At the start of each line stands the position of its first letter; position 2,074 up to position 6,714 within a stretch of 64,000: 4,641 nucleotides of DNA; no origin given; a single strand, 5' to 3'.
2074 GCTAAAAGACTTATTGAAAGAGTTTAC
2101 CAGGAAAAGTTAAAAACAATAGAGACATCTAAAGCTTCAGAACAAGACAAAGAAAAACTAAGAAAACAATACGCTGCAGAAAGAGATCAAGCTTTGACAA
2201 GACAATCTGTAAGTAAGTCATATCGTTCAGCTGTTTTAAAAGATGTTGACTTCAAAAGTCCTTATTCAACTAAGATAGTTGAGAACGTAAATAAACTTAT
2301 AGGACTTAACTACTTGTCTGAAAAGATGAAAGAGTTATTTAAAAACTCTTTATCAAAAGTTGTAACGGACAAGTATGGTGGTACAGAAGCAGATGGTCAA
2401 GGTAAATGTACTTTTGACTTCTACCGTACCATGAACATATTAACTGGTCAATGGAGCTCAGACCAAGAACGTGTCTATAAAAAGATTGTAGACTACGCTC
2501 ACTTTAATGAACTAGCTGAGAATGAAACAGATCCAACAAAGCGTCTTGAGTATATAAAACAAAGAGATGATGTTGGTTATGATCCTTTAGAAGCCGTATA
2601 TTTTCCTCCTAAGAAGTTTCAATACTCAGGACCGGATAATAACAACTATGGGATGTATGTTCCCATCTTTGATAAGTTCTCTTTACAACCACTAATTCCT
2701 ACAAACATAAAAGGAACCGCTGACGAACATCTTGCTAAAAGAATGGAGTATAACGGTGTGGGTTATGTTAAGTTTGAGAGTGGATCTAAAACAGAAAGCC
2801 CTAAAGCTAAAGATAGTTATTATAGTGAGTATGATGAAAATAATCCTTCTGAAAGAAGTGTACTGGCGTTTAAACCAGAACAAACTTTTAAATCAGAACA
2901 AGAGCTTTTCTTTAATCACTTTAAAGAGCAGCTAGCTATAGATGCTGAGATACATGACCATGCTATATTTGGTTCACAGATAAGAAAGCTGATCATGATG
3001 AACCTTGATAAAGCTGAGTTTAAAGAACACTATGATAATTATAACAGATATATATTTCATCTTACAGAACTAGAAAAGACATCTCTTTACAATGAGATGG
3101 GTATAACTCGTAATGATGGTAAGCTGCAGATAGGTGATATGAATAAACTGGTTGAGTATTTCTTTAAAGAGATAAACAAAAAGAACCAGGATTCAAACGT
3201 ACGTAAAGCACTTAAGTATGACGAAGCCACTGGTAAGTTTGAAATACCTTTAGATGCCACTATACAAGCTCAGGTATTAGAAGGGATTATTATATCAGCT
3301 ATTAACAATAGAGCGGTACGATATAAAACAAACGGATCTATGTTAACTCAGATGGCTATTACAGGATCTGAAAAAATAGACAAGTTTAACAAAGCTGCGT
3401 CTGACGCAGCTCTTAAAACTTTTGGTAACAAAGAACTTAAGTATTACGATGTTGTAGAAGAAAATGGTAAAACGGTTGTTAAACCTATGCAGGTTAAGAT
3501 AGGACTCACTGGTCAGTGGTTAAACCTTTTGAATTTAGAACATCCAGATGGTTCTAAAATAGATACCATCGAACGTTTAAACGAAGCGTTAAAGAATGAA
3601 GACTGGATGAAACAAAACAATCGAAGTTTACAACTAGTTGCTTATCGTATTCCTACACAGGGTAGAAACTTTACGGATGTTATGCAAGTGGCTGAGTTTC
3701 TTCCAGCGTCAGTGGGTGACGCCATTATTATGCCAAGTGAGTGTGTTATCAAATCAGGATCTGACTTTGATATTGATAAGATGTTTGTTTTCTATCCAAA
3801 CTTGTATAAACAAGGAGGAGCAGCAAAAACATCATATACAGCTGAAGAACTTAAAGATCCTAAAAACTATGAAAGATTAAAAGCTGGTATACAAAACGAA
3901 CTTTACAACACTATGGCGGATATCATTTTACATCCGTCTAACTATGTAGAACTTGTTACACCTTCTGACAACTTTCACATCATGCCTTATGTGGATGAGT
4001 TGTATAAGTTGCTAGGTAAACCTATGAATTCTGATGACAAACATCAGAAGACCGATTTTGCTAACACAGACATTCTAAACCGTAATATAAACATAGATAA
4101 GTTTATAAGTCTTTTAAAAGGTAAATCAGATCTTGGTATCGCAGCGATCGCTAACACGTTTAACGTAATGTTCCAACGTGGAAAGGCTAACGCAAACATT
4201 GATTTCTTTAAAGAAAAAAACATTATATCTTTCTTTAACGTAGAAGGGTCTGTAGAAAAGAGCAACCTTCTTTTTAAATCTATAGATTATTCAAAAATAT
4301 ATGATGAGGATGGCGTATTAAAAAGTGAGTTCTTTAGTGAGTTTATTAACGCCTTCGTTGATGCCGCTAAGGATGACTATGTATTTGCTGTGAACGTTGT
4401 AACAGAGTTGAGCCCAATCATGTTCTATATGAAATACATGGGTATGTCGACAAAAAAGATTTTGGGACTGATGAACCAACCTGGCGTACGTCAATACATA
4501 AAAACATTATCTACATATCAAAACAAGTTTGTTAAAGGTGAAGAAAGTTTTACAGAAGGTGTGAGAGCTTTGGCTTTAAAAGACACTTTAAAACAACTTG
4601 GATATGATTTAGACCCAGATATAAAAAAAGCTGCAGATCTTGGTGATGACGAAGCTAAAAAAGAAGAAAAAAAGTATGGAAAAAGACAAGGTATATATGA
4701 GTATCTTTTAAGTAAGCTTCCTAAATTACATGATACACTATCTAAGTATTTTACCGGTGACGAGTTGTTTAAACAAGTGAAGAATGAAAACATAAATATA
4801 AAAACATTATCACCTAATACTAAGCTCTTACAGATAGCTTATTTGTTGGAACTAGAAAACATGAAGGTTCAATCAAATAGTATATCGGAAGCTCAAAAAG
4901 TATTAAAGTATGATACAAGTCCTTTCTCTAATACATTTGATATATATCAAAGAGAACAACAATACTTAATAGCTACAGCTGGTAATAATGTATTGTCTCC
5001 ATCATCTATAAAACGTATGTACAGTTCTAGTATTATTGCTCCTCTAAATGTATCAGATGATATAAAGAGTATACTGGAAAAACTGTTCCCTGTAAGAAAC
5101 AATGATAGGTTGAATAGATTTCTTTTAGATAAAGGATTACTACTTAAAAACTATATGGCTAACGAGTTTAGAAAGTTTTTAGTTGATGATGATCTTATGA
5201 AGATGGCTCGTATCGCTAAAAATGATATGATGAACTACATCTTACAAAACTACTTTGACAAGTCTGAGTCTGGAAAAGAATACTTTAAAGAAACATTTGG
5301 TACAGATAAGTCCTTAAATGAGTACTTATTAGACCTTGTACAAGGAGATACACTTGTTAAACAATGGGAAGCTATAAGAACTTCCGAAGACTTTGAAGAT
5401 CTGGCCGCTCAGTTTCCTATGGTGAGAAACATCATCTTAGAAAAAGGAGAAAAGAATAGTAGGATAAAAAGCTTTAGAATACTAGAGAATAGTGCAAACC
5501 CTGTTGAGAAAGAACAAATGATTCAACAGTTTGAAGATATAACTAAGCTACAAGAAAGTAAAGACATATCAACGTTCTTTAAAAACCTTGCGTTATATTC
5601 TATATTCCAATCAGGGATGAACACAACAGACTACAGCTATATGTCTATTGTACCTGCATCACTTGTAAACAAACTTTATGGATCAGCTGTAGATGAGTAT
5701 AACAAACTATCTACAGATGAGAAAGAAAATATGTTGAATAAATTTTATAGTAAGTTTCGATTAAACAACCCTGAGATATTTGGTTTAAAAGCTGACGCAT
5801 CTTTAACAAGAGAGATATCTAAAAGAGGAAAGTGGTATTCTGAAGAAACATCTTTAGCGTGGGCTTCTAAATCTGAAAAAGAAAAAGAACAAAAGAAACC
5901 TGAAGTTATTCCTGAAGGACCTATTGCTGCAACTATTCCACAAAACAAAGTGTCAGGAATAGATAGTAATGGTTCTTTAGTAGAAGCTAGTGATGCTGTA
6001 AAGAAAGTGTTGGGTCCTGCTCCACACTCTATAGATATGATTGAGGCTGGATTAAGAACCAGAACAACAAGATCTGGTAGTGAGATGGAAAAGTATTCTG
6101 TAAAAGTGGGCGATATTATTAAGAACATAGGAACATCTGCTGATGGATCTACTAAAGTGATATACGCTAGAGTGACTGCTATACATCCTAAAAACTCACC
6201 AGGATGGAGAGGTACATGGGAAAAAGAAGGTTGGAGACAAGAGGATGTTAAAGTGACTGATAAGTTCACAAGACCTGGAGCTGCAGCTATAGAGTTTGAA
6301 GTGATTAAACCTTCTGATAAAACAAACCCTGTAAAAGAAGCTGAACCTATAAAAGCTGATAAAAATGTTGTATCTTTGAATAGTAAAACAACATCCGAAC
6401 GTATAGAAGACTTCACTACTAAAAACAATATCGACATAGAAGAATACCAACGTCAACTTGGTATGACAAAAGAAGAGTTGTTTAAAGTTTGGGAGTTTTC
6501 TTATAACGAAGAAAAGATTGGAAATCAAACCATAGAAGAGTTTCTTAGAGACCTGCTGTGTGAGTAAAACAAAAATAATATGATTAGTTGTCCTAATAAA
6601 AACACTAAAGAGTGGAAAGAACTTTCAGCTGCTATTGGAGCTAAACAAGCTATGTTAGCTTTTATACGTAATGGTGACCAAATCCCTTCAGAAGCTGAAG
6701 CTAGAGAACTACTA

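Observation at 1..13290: Two back-to-back giant ORFs (2188 and 2236 aa), the first with the DFDID triad of crAss-like virion RNA polymerases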

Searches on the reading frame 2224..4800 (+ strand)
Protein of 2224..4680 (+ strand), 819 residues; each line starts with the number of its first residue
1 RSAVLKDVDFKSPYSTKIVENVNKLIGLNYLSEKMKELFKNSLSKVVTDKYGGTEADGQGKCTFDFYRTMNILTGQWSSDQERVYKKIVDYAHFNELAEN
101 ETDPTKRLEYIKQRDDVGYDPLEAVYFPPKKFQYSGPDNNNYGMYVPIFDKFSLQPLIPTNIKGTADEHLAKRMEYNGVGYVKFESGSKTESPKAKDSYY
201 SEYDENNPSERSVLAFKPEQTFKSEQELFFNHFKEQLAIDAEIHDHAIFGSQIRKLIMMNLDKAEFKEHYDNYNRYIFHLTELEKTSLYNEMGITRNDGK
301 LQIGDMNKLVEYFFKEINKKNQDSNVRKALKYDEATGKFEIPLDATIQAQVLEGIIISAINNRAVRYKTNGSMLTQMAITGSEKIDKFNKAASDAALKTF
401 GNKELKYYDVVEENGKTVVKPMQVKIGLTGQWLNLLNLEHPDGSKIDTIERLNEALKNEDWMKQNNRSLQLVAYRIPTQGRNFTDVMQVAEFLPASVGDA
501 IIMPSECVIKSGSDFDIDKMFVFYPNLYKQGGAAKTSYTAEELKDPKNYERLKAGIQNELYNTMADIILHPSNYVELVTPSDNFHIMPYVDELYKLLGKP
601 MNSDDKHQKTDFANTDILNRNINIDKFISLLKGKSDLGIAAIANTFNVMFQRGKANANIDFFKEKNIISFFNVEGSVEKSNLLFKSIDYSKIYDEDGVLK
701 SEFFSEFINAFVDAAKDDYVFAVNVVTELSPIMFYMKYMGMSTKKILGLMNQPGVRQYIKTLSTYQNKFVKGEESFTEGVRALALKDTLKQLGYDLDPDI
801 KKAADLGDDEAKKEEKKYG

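Call 62: find_related_loci(query=window:2401-4800:+, collection=viral_contigs, flank=10000)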
Query window:2401-4800:+ (800 aa) in viral_contigs; peptide patterns used: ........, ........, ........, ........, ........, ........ (x = any residue, [..] = any of these).
8 stretches matched a pattern, but none encodes a relative of the query by tblastn (E <= 1e-3).

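Call 102: search_protein_representatives(protein=window:2224-4680:+)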
Query: 819 residues. Proteins with E-value up to 0.001 (for the whole library): 2214; up to 1e-10: 1599; up to 1e-30: 658. The best 150 are listed.
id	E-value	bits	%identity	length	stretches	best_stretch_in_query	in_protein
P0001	0.0e+00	1835.7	100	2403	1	1-819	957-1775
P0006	0.0e+00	1049.3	64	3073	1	1-794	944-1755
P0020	0.0e+00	1048.6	60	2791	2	1-796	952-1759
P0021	0.0e+00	1034.5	64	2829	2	1-543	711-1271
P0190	0.0e+00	1019.5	60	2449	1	1-796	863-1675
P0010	8.0e-298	1006.5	62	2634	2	1-543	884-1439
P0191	1.6e-290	982.4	60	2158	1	1-798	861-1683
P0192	4.3e-290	980.9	61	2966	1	1-794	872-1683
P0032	5.0e-288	974.1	62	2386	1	1-772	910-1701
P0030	2.3e-284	962.0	60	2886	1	1-772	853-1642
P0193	1.2e-276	936.4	60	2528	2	1-555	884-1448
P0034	1.2e-276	936.4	61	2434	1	1-772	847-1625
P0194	2.7e-244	829.5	56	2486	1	2-788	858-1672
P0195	8.6e-240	814.6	62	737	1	185-795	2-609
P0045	2.2e-212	724.0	53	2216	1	30-796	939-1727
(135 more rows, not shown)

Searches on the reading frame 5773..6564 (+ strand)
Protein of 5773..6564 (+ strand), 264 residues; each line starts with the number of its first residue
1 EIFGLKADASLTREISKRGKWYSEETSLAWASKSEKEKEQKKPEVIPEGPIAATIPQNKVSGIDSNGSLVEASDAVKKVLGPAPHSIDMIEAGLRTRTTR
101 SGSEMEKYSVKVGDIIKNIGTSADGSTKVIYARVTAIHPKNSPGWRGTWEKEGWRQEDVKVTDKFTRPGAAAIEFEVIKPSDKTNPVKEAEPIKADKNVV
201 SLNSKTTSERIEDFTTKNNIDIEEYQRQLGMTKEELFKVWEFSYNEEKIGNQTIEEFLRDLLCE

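Call 23: search_protein_families(library=pfam, proteins=[window:5773-6564:+], max_evalue=0.01)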
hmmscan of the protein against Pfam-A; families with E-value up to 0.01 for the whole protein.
window:5773-6564:+ (264 aa): 0 families

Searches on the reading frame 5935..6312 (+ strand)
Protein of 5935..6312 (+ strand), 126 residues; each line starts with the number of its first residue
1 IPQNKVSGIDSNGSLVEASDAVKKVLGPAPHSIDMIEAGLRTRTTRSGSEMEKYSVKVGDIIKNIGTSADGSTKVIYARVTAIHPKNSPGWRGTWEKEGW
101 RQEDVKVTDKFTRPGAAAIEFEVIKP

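Call 35: search_solved_structures(query=A2, max_evalue=10, show_alignments=2)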
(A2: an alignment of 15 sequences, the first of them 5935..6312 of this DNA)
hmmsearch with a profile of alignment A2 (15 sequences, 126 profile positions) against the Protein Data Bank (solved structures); distinct sequences matched with E-value up to 10: 9.
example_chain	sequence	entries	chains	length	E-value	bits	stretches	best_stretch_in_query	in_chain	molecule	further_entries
8qa9_C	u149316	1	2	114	0.34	13.9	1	59-104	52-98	TrfB transcriptional repressor protein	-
2n5g_A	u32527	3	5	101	0.51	13.4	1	58-103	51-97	TrfB transcriptional repressor protein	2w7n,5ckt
1jsd_B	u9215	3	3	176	0.52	13.3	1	47-96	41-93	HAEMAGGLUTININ (HA2 CHAIN)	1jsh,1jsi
5ckt_A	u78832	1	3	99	0.7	12.9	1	58-102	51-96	TrfB transcriptional repressor protein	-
9m8o_M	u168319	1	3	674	0.95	12.5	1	36-83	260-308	Gp14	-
5clv_A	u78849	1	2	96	0.99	12.4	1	58-98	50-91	TrfB transcriptional repressor protein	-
5cm3_A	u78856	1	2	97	1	12.4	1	58-98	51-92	TrfB transcriptional repressor protein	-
1tyh_A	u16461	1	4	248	1.7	11.6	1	56-109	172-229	Transcriptional activator tenA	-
8vcc_A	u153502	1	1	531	2.7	11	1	44-96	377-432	hemagglutinin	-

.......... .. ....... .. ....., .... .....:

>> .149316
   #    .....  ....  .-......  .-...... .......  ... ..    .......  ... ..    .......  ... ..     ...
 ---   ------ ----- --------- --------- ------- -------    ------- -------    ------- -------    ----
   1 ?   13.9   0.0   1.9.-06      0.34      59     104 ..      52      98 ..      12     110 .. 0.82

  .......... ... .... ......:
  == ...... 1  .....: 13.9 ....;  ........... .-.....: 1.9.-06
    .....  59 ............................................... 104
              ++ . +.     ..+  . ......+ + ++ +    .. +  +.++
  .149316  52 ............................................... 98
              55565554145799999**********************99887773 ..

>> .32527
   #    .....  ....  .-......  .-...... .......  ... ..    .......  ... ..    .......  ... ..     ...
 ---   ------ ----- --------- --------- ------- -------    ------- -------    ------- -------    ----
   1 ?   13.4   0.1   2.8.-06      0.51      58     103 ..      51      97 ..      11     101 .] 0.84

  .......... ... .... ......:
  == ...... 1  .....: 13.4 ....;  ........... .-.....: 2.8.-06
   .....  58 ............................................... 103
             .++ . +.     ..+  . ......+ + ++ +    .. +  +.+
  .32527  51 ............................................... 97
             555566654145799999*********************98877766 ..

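Call 36: search_protein_families(library=pfam, alignment_id=A2, max_evalue=1)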
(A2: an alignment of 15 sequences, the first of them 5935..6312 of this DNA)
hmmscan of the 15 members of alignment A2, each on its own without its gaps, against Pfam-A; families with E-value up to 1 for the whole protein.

A. member 1, window:5935-6312:+ (126 aa): 0 families

B. families by the number of members that match (of 15 scanned): 12 families
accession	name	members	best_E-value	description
PF08703.15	PLC-beta_C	2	0.032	PLC-beta C terminal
PF21229.3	TdIF1_2nd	1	0.032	TdIF1, C-terminal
PF09744.14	RH1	1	0.058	RILP homology 1 domain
PF16488.10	ArgoL2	1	0.11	Argonaute linker 2 domain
PF10664.14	NdhM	1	0.11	Cyanobacterial and plastid NDH-1 subunit M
PF17782.7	DprA_WH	1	0.12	DprA winged helix domain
PF23276.1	TPR_24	1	0.15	Fungal tetratrico peptide repeats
PF01051.27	Rep3_N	1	0.16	Initiator Replication protein, WH1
PF02680.19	DUF211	1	0.16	Uncharacterized ArCR, COG1888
PF00924.24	MS_channel_2nd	1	0.2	Mechanosensitive ion channel, beta-domain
PF22640.1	ManC_GMP_beta-helix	1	0.2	MannoseP isomerase/GMP-like beta-helix domain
PF12157.13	DUF3591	1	0.27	Protein of unknown function (DUF3591)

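Call 46: predict_structure(alignment_id=A2)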
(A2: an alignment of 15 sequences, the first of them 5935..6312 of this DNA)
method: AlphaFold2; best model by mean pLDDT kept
length: 126 residues; sequences in the alignment: 15
mean_pLDDT: 75.1   pTM: 0.70
mean pLDDT of the five models: 75.1, 56.5, 52.1, 49.2, 45.3
residues with pLDDT >= 90: 17; 70-90: 72; 50-70: 22; < 50: 15
segments of 3 or more residues with pLDDT < 50: 1-15
pLDDT, mean of each block of 10 residues (from residue 1): 34 52 77 84 84 89 85 89 88 72 63 80 81
secondary structure, 60 per line:
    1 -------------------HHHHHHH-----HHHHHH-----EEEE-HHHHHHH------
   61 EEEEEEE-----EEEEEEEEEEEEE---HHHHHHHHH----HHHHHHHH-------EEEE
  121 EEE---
elements in order: H20-26 H32-37 E43-46 H48-54 E61-67 E73-85 H89-97 H102-109 E117-123
